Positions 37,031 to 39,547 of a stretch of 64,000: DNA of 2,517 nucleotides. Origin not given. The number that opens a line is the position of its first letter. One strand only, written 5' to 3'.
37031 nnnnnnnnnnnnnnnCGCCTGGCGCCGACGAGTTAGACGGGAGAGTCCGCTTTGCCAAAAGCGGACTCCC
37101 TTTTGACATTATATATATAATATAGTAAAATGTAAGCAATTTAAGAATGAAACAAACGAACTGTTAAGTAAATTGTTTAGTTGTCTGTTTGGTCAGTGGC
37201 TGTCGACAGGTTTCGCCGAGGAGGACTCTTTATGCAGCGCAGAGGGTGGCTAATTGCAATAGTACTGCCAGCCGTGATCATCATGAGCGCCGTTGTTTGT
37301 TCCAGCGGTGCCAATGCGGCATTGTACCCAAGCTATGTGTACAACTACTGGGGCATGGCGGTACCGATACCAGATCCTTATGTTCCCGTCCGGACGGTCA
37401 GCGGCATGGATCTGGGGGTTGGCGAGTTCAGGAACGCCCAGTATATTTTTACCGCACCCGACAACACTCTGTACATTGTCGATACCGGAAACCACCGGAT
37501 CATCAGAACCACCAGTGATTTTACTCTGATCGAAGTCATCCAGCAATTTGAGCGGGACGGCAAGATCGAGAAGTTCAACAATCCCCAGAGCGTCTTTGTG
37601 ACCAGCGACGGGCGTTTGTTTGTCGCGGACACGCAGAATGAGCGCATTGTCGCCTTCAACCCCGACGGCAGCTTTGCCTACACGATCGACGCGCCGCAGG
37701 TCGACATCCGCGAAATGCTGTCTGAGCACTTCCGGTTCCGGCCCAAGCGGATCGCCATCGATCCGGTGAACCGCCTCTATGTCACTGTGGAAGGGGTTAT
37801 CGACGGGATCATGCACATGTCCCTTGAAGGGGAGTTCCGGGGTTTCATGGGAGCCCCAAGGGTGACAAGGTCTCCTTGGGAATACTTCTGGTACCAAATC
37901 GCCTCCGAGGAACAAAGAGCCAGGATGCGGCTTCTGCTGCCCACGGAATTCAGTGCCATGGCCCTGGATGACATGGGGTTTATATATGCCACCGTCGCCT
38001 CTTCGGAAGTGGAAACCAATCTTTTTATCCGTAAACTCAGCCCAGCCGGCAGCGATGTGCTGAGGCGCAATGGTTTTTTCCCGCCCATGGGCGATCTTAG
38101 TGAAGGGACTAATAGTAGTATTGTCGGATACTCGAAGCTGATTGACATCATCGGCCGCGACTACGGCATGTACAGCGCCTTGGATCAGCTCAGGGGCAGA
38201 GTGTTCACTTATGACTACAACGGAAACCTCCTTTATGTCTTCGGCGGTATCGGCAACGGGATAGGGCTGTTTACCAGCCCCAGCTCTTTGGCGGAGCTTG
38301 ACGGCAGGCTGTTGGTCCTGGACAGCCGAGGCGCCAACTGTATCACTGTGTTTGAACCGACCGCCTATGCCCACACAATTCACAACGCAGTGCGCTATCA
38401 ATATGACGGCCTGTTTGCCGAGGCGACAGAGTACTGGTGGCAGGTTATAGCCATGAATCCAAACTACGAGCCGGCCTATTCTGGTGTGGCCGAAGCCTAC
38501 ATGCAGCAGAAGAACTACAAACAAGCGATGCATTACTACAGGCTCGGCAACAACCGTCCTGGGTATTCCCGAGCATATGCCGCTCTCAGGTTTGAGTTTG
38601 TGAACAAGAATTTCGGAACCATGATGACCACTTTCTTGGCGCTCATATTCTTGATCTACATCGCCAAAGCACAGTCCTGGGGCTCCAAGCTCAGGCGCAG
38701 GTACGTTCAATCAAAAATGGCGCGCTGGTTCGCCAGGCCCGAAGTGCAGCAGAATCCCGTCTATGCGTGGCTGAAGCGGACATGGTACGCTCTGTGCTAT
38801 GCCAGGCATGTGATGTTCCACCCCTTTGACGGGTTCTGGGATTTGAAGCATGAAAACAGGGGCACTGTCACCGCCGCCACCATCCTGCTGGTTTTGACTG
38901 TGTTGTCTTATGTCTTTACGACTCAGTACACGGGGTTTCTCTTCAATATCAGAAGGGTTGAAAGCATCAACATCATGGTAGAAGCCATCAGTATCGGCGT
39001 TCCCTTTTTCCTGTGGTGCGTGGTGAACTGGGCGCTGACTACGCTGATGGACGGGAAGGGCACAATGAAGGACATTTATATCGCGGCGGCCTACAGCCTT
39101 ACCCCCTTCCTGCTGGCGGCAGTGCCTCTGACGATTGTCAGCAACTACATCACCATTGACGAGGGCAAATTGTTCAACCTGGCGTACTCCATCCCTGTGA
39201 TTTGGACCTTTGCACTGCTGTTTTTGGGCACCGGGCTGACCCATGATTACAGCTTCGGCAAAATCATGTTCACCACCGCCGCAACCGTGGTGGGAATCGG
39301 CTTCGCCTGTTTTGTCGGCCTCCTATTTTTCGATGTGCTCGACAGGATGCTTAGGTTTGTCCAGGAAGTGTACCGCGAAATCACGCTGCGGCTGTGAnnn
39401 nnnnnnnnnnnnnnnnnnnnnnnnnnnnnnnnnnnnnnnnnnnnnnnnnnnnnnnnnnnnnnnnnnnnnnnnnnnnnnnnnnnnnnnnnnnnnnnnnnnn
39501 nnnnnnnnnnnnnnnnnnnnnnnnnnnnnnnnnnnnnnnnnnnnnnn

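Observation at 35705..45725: ABC sugar importer with duplicated substrate-binding protein genes bracketing two non-canonical accessory genes (NHL-TPR-Yip1 membrane protein and a ~950-aa secreted protein)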

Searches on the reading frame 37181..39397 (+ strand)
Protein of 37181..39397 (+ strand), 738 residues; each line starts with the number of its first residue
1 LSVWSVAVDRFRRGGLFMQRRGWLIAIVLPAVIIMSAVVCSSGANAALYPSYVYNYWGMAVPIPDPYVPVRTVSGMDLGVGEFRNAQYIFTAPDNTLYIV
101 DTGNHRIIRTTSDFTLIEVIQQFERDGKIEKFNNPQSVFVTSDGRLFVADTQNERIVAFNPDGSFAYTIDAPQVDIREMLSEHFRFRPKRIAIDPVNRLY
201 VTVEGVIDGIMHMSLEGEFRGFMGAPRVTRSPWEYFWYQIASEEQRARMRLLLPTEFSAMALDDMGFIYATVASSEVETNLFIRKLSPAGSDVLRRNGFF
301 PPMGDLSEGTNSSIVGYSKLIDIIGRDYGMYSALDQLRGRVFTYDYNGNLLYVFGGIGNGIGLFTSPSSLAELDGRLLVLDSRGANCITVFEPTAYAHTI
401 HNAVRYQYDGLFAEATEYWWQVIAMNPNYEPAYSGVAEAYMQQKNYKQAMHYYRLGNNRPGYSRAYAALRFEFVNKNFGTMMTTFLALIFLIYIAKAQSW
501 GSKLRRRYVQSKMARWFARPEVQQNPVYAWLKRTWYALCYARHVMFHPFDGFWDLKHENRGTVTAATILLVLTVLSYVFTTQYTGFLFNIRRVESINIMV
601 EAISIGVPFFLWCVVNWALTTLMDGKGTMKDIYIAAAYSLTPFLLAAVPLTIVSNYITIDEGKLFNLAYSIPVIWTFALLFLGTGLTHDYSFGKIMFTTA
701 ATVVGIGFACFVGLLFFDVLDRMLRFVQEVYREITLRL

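Call 4: search_protein_families(library=pfam, proteins=[window:37181-39397:+], max_evalue=0.01)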
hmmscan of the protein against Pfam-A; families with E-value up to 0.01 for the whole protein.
window:37181-39397:+ (738 aa): 8 families
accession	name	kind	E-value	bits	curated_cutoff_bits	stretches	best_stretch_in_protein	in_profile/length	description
PF04893.22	Yip1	-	1.7e-16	61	28.6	1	543-713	2-172/173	Yip1 domain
PF01436.27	NHL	-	1.1e-11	44.6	20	1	132-159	1-28/28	NHL repeat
PF00515.34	TPR_1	-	6.3e-05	23.1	27.8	0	432-454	3-25/34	Tetratricopeptide repeat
PF08450.18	SGL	-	0.00019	21.6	26.3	1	92-172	143-223/246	SMP-30/Gluconolactonase/LRE-like region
PF14559.12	TPR_19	-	0.00034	21.3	25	1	411-468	6-63/68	Tetratricopeptide repeat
PF07719.23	TPR_2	-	0.0047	17.4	27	0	432-454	3-25/34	Tetratricopeptide repeat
PF17170.10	DUF5128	-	0.0074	15.9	22.9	0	141-171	51-81/321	6-bladed beta-propeller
PF25021.1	TEN_NHL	-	0.0086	15.5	27.1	0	130-158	327-355/357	Teneurin NHL domain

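Call 6: search_protein_families(library=ncbifam, proteins=[window:37181-39397:+], max_evalue=0.01)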
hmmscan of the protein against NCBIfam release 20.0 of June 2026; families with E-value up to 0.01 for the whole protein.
window:37181-39397:+ (738 aa): 3 families
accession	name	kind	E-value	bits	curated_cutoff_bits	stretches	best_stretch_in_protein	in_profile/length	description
NF035926.1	scyF_NHL_VPEP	equivalog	3.8e-08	32.9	350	1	94-169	162-236/376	scytonemin biosynthesis PEP-CTERM protein ScyF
NF047780.1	LIC12708_fam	subfamily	0.0029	16.5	150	1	88-167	60-154/391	LIC_12708 family protein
TIGR02521.1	type_IV_pilW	equivalog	0.0043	16.6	154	1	399-454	34-89/234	type IV pilus biogenesis/stability protein PilW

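Call 11: search_solved_structures(query=window:37232-39397:+, max_evalue=1)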
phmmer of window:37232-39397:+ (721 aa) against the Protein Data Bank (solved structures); distinct sequences matched with E-value up to 1: 77 (the best 60 are shown).
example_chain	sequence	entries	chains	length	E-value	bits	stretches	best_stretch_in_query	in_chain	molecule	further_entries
8j72_A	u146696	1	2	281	4.7e-19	71.3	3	75-149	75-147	E3 ubiquitin-protein ligase TRIM71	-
7qrx_A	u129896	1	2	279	1.5e-18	69.6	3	75-149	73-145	E3 ubiquitin-protein ligase TRIM71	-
9jur_A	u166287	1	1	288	1.9e-18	69.3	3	75-149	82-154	E3 ubiquitin-protein ligase TRIM71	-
6d69_A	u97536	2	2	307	1.7e-17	66.2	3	61-152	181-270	NHL Repeat Region of D. melanogaster Thin | Thin, isoform D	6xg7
9ifo_A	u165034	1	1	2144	5e-16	61.3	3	72-148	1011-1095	Teneurin-Like Protein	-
9pt5_A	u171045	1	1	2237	6e-16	61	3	72-148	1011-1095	Teneurin-like protein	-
6fpt_A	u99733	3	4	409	1.1e-15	60.1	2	77-149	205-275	E3 ubiquitin-protein ligase TRIM71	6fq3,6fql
7qrw_A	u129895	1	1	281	2.2e-11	45.9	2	68-152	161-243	Isoform 4 of Tripartite motif-containing protein 3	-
7qrv_A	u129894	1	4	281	3.8e-09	38.6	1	65-153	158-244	Tripartite motif-containing protein 2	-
7b96_A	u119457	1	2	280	4e-09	38.5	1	65-153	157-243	Isoform 2 of Tripartite motif-containing protein 2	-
7b2r_A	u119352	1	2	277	4.7e-09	38.2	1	65-153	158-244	Tripartite motif-containing protein 2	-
7djl_C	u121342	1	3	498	9.7e-07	30.6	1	71-139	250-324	Protein SUPPRESSOR OF QUENCHING 1, chloroplastic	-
7djm_A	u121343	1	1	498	9.7e-07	30.6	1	71-139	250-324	Protein SUPPRESSOR OF QUENCHING 1, chloroplastic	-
7zph_A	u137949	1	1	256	1.6e-06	29.9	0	78-143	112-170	Pizza6-TNK-RSH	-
6ren_A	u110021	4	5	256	1.9e-06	29.6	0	78-143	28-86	3fPizza6-SH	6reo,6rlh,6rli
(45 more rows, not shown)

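Call 15: find_homologous_proteins(query=window:37232-39397:+, max_evalue=0.00001)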
Query window:37232-39397:+ (721 aa): 510 proteins with E <= 0.00001 among 8000 candidates; the best 120 are listed.
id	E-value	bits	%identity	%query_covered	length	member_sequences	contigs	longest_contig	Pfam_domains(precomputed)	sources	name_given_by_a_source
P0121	0.0e+0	1661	100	100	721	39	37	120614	PF04893.23,PF01436.28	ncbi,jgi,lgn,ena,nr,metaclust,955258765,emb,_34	ncbi:MAG: YIP1 family protein [Limnochordia bacterium]|nr:YIP1 family protein [Bacillota bacterium]|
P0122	0.0e+0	1332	79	100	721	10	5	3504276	PF04893.23,PF01436.28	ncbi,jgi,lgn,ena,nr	ncbi:MAG: YIP1 family protein [Bacillota bacterium]|jgi:tetratricopeptide (TPR) repeat protein|nr:YI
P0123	0.0e+0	1304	77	100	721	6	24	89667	PF04893.23,PF01436.28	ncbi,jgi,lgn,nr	ncbi:MAG TPA: DUF1282 family protein [Firmicutes bacterium]|nr:DUF1282 family protein [Bacillota bac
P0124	0.0e+0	1236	74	100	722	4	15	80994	PF04893.23,PF01436.28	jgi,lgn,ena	-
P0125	3.4e-295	999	60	100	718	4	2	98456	PF04893.23,PF01436.28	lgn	-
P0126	1.3e-292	991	59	100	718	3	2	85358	PF04893.23,PF17170.11,PF01436.28,PF08450.19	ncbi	-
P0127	1.6e-289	980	59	98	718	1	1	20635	PF04893.23,PF01436.28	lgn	-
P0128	2.0e-271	920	56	97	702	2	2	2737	PF04893.23,PF17170.11,PF01436.28,PF08450.19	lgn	-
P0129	3.3e-271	920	55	97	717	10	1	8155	PF04893.23,PF01436.28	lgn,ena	-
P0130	1.3e-266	905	53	100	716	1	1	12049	PF04893.23,PF01436.28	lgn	-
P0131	6.4e-266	902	55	99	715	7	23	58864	PF04893.23,PF17170.11,PF01436.28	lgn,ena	-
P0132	9.1e-265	899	54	98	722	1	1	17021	PF04893.23,PF01436.28,PF08450.19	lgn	-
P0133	2.2e-263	894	55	98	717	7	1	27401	PF04893.23,PF01436.28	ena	-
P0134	4.9e-263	893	55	96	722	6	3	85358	PF04893.23,PF01436.28,PF08450.19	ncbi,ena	-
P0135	5.7e-259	879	55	97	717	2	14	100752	PF04893.23,PF17170.11,PF01436.28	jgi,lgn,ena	-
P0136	1.3e-257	875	53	99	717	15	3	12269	PF04893.23,PF13414.13,PF01436.28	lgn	-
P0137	7.0e-256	869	55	96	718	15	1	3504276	PF04893.23,PF01436.28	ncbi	-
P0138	9.6e-254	862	52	98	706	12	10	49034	PF04893.23,PF01436.28,PF25021.2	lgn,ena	-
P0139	1.6e-251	855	55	96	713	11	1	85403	PF04893.23,PF20067.6,PF01436.28,PF08450.19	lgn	-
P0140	7.4e-250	849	52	100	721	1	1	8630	PF04893.23,PF13432.13,PF01436.28,PF08450.19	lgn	-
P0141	2.1e-246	838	52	96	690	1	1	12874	PF04893.23,PF01436.28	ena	-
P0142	3.3e-239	814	52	97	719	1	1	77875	PF04893.23,PF01436.28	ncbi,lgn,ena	-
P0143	1.1e-235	802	51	100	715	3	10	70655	PF04893.23,PF01436.28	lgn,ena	-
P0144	4.8e-227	774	50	98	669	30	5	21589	PF04893.23,PF01436.28,PF25021.2,PF08450.19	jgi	-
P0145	3.1e-220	751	48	98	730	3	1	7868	PF04893.23,PF01436.28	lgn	-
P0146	6.4e-217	740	49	98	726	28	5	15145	PF04893.23,PF01436.28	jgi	-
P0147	1.0e-213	730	47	98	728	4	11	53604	PF04893.23,PF01436.28,PF08450.19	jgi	-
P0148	4.1e-209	715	47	98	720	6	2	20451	PF04893.23,PF01436.28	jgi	-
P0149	4.3e-207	708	45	96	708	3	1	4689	PF04893.23,PF01436.28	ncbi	-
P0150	1.8e-202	693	45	96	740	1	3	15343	PF04893.23,PF01436.28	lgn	-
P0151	1.2e-197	677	44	99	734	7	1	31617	PF04893.23,PF01436.28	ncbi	-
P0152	3.5e-196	672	43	98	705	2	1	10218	PF04893.23,PF01436.28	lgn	-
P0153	4.8e-196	671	44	98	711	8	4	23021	PF04893.23,PF01436.28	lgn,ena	-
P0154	3.9e-194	665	43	96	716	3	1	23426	PF04893.23,PF01436.28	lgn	-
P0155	4.9e-194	665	45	97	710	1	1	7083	PF04893.23,PF01436.28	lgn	-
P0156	5.6e-193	661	42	100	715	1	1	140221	PF04893.23,PF01436.28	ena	-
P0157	6.4e-193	661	44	97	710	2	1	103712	PF04893.23,PF01436.28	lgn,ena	-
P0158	1.1e-192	660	43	100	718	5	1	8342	PF04893.23,PF01436.28,PF08450.19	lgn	-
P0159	1.2e-192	660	44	98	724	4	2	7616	PF04893.23,PF01436.28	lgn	-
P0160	4.1e-192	658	44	96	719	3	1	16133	PF04893.23,PF01436.28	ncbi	ncbi:MAG: YIP1 family protein [Bacillota bacterium]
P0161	1.4e-191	657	44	99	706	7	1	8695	PF04893.23,PF01436.28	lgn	-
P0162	4.3e-191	655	44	97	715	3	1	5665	PF04893.23,PF01436.28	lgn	-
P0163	9.0e-191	654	43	99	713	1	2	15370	PF04893.23,PF01436.28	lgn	-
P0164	1.2e-190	654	42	100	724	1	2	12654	PF04893.23,PF01436.28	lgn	-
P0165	1.5e-190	653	42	100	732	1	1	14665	PF04893.23,PF01436.28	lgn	-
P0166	2.4e-190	652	43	97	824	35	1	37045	PF04893.23,PF13432.13,PF01436.28,PF08450.19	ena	-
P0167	1.6e-189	650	44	99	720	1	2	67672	PF04893.23,PF13414.13,PF01436.28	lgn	-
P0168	2.1e-189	649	44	99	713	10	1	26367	PF04893.23,PF01436.28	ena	-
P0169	4.6e-189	648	44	100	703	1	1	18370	PF04893.23,PF01436.28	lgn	-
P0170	2.4e-187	643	44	96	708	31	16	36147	PF04893.23,PF01436.28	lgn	-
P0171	5.7e-187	641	44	100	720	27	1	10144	PF04893.23,PF13414.13,PF01436.28,PF07719.24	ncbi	ncbi:MAG: YIP1 family protein [Limnochordia bacterium]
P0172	1.2e-186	640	44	96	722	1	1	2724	PF04893.23,PF13414.13,PF13432.13,PF01436.28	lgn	-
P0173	1.5e-186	640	43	98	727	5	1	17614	PF04893.23,PF00515.35,PF13432.13,PF01436.28,PF07719.24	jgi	jgi:DNA-binding beta-propeller fold protein YncE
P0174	3.2e-186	639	43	98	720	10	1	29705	PF04893.23,PF13414.13,PF01436.28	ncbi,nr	ncbi:MAG TPA: hypothetical protein GX739_04725 [Firmicutes bacterium]|nr:hypothetical protein [Bacil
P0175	4.4e-186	638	43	96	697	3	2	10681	PF04893.23,PF01436.28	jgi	jgi:hypothetical protein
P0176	2.8e-185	636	42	98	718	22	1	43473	PF04893.23,PF01436.28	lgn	-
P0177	8.9e-185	634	41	96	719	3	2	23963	PF04893.23,PF01436.28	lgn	-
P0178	1.2e-184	634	43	97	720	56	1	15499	PF04893.23,PF01436.28,PF08450.19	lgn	-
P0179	2.2e-184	633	43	96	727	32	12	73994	PF04893.23,PF01436.28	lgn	-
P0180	4.5e-184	632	45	96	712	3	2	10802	PF04893.23,PF01436.28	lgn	-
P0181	6.0e-184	631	42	96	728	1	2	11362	PF04893.23,PF01436.28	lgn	-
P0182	8.9e-184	631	43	97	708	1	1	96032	PF04893.23,PF13432.13,PF01436.28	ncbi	ncbi:YIP1 family protein [Natronospora cellulosivora (SeqCode)]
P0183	1.4e-183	630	44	97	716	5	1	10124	PF04893.23,PF01436.28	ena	-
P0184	3.1e-183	629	43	97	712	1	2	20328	PF04893.23,PF13414.13,PF00515.35,PF13432.13,PF01436.28,PF07719.24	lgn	-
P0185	4.4e-183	628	42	96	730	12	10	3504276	PF04893.23,PF01436.28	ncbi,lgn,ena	-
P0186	6.8e-183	628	43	97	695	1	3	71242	PF04893.23,PF01436.28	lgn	-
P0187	1.5e-182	627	41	99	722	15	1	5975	PF04893.23,PF01436.28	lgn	-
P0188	4.0e-182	625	44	96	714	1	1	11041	PF04893.23,PF01436.28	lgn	-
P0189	5.4e-182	625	42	100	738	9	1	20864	PF04893.23,PF01436.28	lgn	-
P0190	6.7e-182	625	41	98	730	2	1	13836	PF04893.23,PF13432.13,PF01436.28,PF08450.19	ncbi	ncbi:MAG: YIP1 family protein [Bacillota bacterium]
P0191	7.6e-182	624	42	96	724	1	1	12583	PF04893.23,PF01436.28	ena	-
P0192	9.0e-182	624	42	99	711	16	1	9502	PF04893.23,PF01436.28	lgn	-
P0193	1.2e-181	624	43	96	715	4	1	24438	PF04893.23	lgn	-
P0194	2.7e-181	623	41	99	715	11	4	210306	PF04893.23,PF01436.28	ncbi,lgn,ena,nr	ncbi:MAG: YIP1 family protein [Halanaerobiales bacterium]|nr:YIP1 family protein [Halanaerobiales ba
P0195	3.2e-181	622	43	100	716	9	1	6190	PF04893.23,PF13432.13,PF01436.28,PF07719.24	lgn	-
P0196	7.2e-181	621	42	98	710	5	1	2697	PF04893.23,PF17170.11,PF13432.13,PF01436.28,PF08450.19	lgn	-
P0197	7.3e-181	621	42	96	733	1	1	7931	PF04893.23,PF08450.19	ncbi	-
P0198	3.2e-180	619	42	96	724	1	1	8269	PF04893.23,PF01436.28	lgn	-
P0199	3.8e-180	619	43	62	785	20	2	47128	PF04893.23,PF01436.28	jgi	-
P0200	8.7e-180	618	42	96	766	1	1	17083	PF04893.23,PF13432.13,PF01436.28,PF07719.24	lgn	-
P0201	6.8e-179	615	42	98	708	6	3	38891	PF04893.23,PF01436.28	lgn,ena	-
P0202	3.8e-178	612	42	97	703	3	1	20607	PF04893.23,PF01436.28,PF25021.2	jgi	-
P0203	4.1e-178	612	42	97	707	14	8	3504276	PF04893.23,PF01436.28,PF07719.24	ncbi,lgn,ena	-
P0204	5.6e-178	612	41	96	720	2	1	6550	PF04893.23,PF00515.35,PF01436.28,PF08450.19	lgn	-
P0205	6.3e-178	611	43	95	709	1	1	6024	PF04893.23,PF01436.28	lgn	-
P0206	7.5e-178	611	42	99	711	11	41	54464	PF04893.23,PF01436.28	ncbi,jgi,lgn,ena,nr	ncbi:MAG: YIP1 family protein [Bacillota bacterium]|jgi:tetratricopeptide (TPR) repeat protein|nr:YI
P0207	1.7e-177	610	42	98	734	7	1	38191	PF04893.23,PF01436.28,PF25021.2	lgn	-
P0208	1.9e-177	610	41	96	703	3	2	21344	PF04893.23,PF00515.35,PF01436.28,PF07719.24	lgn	-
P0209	2.3e-177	610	42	96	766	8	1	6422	PF04893.23,PF01436.28,PF08450.19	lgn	-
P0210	3.6e-177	609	43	98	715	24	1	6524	PF04893.23,PF00515.35,PF13432.13,PF01436.28,PF07719.24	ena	-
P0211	4.9e-177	608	41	96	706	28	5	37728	PF04893.23,PF01436.28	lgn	-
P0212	7.0e-177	608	41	96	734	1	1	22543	PF04893.23,PF01436.28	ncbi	ncbi:MAG: YIP1 family protein [Bacillota bacterium]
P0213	7.5e-177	608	44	93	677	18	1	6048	PF04893.23,PF01436.28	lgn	-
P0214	7.5e-177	608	41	98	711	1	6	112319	PF04893.23,PF01436.28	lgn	-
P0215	9.0e-177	608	39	96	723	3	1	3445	PF04893.23,PF01436.28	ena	-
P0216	1.3e-176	607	43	96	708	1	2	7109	PF04893.23,PF01436.28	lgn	-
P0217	1.3e-176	607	40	100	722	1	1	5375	PF04893.23,PF01436.28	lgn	-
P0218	2.5e-176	606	41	96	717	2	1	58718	PF04893.23,PF01436.28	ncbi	ncbi:MAG: YIP1 family protein [Halanaerobiales bacterium]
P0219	2.5e-176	606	43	95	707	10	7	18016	PF04893.23,PF13414.13,PF13432.13,PF01436.28,PF07719.24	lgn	-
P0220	1.4e-175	604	41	98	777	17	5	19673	PF04893.23,PF01436.28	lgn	-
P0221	1.8e-175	603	41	98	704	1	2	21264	PF04893.23,PF01436.28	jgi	-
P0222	5.9e-175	602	43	96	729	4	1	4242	PF04893.23,PF01436.28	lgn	-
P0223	1.0e-174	601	42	98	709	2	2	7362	PF04893.23,PF13414.13,PF13432.13,PF01436.28,PF07719.24,PF08450.19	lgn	-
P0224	1.1e-174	601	42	98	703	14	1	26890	PF04893.23,PF01436.28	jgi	-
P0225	1.7e-174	600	41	99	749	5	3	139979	PF04893.23,PF01436.28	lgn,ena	-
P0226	3.7e-174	599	41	98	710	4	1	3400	PF04893.23,PF01436.28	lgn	-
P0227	5.5e-174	598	41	100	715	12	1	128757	PF04893.23,PF01436.28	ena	-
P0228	1.7e-173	597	40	97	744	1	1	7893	PF04893.23,PF01436.28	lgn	-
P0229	2.7e-173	596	42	100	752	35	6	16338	PF04893.23,PF13432.13,PF01436.28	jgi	-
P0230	3.0e-173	596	43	95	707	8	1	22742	PF04893.23,PF13414.13,PF13432.13,PF01436.28,PF07719.24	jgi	-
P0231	3.7e-173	596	41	99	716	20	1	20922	PF04893.23,PF01436.28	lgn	-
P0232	4.6e-173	595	41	100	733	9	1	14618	PF04893.23,PF13414.13,PF01436.28,PF07719.24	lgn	-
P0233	6.8e-173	595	41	94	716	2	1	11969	PF04893.23,PF17170.11,PF01436.28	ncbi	ncbi:MAG: YIP1 family protein [Bacillota bacterium]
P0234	8.2e-173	595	39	96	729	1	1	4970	PF01436.28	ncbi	ncbi:MAG: hypothetical protein ACOCV3_04055 [Halanaerobiales bacterium]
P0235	5.2e-172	592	41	99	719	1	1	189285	PF04893.23,PF01436.28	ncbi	ncbi:YIP1 family protein [Natronospora cellulosivora (SeqCode)]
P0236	1.0e-171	591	41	98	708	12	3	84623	PF04893.23,PF01436.28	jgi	-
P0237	5.4e-171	589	41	96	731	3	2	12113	PF04893.23,PF01436.28,PF08450.19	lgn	-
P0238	7.1e-171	588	40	100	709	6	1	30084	PF04893.23,PF01436.28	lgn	-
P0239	1.6e-170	587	40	100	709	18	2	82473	PF04893.23,PF01436.28,PF08450.19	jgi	jgi:tetratricopeptide (TPR) repeat protein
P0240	2.1e-170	587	41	96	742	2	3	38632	PF04893.23,PF13432.13,PF01436.28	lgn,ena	-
